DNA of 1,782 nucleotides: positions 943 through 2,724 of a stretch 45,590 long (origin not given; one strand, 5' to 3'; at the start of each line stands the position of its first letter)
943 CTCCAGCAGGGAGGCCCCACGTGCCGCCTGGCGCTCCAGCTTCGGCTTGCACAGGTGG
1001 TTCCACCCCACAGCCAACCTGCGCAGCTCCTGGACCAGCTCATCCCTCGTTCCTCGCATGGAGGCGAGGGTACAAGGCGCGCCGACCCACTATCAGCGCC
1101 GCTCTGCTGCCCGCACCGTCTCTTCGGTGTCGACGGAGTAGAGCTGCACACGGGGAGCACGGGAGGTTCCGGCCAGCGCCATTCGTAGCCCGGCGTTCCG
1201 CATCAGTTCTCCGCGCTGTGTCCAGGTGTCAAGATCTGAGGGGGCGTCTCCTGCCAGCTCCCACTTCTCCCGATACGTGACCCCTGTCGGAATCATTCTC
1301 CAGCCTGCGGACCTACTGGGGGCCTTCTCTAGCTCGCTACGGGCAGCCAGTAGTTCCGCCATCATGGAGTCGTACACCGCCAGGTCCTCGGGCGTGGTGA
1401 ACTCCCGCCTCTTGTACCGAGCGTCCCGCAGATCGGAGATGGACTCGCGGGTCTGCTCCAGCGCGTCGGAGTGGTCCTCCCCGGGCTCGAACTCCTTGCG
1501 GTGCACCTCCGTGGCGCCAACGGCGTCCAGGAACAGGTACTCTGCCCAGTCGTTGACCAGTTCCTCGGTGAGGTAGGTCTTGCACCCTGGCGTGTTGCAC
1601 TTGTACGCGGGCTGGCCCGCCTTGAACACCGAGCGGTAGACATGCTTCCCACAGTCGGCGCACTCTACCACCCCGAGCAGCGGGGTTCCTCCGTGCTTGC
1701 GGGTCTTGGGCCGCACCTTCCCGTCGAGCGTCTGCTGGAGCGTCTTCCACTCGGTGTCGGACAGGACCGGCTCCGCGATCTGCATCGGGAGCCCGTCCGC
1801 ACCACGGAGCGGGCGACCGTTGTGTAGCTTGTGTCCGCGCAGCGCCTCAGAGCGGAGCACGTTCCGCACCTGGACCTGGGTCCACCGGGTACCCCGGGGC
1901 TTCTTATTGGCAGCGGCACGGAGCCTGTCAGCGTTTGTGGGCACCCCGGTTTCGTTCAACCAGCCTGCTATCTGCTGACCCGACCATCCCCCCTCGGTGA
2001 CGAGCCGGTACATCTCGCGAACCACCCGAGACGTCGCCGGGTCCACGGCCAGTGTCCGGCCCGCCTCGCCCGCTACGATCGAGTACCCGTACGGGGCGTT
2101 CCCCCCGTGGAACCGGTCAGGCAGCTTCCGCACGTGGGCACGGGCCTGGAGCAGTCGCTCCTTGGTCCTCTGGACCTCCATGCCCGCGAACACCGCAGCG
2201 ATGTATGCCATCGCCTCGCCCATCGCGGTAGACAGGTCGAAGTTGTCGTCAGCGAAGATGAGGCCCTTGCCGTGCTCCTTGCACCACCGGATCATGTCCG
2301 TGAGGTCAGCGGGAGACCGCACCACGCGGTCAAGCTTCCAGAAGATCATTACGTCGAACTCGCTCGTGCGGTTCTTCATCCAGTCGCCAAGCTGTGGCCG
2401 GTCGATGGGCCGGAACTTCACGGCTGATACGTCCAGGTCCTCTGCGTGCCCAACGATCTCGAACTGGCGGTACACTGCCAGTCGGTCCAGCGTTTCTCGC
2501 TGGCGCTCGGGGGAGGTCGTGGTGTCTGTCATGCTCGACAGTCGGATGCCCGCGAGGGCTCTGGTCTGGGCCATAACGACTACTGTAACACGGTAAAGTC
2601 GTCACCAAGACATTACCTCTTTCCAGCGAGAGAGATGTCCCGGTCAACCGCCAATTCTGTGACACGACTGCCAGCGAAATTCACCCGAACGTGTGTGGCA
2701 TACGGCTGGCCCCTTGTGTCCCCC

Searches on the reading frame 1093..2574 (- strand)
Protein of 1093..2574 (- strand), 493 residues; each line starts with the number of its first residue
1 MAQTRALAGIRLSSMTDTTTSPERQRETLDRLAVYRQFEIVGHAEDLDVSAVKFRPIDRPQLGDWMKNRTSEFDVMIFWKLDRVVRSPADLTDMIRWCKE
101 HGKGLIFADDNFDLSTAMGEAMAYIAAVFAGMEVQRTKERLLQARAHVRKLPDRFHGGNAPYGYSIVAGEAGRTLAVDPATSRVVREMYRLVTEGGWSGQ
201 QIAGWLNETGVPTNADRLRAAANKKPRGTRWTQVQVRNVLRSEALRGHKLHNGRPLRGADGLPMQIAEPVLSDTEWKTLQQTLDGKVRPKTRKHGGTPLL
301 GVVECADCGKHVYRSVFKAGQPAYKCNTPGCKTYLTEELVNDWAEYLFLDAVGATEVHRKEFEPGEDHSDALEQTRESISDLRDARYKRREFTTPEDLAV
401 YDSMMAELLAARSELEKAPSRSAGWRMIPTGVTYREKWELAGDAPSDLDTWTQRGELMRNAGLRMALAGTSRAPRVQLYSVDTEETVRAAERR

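Call 10: search_protein_families(library=pfam, proteins=[window:1093-2574:-], max_evalue=0.01)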
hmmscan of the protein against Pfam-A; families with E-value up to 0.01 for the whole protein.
window:1093-2574:- (493 aa): 3 families
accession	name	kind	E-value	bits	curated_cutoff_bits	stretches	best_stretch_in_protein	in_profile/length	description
PF00239.26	Resolvase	-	1.7e-24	87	23.3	1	10-149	5-140/145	Resolvase, N terminal domain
PF07508.19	Recombinase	-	1.4e-11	45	21.1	1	180-285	2-101/102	Recombinase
PF13408.12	Zn_ribbon_recom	-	0.0096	16.7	25.3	0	298-329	1-32/58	Recombinase zinc beta ribbon domain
